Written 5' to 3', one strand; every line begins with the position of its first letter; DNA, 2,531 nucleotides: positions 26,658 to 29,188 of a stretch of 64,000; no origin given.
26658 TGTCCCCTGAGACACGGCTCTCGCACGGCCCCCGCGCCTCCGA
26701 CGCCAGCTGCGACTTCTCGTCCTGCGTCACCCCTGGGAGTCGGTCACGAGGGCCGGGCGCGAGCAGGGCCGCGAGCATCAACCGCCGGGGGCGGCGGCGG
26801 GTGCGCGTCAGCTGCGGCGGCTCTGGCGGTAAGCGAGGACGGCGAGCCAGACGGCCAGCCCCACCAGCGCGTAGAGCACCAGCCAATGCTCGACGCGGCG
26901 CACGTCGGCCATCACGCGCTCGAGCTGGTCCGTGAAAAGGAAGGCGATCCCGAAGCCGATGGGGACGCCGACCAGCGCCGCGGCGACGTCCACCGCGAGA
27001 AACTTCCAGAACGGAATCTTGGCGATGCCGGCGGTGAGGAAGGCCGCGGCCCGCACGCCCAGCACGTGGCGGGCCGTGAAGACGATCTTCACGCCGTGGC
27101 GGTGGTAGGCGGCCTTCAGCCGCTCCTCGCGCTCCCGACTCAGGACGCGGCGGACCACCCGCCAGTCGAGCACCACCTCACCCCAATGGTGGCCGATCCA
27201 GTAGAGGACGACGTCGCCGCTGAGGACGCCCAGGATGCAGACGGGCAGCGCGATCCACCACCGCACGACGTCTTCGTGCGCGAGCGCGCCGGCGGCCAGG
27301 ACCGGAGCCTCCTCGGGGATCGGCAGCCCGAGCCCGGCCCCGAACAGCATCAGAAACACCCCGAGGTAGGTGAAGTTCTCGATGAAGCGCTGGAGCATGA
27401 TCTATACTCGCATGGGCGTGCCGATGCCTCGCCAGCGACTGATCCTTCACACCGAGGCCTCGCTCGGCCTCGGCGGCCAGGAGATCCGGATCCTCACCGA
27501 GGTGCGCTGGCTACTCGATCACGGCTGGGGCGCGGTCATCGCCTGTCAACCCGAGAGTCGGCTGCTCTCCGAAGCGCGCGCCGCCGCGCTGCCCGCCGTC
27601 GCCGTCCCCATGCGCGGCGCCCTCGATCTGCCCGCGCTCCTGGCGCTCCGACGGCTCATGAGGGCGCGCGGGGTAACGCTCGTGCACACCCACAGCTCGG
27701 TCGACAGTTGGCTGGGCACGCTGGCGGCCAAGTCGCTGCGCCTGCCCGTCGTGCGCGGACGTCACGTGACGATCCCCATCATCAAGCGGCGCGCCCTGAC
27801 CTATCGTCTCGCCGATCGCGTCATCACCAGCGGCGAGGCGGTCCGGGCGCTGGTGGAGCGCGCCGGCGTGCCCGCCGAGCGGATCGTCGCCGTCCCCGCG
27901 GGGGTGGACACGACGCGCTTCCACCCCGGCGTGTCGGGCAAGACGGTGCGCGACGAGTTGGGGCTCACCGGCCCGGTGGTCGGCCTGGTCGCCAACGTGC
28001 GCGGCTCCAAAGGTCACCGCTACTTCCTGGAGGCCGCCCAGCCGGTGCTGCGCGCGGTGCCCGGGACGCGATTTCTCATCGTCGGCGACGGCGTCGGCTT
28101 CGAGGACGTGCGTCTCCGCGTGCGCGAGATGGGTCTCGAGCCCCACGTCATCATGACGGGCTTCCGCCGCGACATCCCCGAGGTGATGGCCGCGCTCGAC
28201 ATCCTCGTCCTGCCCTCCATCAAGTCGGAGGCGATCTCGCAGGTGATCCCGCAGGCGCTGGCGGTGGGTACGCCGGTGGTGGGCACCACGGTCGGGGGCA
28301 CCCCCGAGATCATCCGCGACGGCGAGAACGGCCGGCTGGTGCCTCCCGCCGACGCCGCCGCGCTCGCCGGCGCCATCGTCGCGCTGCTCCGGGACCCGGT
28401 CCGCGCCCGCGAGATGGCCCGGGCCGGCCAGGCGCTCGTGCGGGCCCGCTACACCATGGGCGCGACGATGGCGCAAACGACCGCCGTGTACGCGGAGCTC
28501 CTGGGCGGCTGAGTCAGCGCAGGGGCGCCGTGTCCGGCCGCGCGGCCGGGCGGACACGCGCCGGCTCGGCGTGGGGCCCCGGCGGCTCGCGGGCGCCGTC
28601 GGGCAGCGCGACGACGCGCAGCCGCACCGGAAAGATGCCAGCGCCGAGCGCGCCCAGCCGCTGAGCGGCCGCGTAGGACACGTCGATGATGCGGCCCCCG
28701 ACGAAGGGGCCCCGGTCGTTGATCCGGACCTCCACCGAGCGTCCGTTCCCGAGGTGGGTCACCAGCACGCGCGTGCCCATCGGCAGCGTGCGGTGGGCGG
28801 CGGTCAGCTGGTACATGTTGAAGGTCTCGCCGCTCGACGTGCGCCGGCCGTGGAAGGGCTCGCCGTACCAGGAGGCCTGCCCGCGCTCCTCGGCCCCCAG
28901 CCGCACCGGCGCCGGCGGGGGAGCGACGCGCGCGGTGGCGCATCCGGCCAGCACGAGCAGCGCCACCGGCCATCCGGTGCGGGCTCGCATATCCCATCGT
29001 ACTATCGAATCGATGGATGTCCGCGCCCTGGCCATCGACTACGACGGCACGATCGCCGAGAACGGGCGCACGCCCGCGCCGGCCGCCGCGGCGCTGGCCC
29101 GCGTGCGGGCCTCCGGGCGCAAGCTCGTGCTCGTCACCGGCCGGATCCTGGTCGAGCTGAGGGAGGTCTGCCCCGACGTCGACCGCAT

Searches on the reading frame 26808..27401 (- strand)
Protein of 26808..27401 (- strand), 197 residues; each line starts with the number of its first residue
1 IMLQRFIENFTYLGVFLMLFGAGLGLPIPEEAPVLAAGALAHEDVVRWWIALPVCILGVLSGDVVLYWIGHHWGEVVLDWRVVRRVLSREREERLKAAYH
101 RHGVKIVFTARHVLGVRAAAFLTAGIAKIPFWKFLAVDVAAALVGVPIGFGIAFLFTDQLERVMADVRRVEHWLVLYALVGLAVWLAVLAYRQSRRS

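Call 50: search_protein_families(library=pfam, proteins=[window:26808-27401:-], max_evalue=0.00001)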
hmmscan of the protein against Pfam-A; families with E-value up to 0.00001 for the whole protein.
window:26808-27401:- (197 aa): 1 family
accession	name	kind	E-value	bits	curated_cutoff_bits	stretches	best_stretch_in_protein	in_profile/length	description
PF09335.16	VTT_dom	-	4.4e-16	59.9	33.9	1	28-146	1-114/123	VTT domain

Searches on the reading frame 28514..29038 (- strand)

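Call 51: search_protein_families(library=pfam, proteins=[window:28514-29038:-], max_evalue=0.00001)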
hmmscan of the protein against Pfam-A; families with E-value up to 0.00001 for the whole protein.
window:28514-29038:- (174 aa): 1 family
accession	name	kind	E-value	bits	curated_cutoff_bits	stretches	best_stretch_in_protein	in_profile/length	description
PF03330.24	DPBB_1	-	2.1e-26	92.4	28.8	1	51-139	2-82/83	Lytic transglycolase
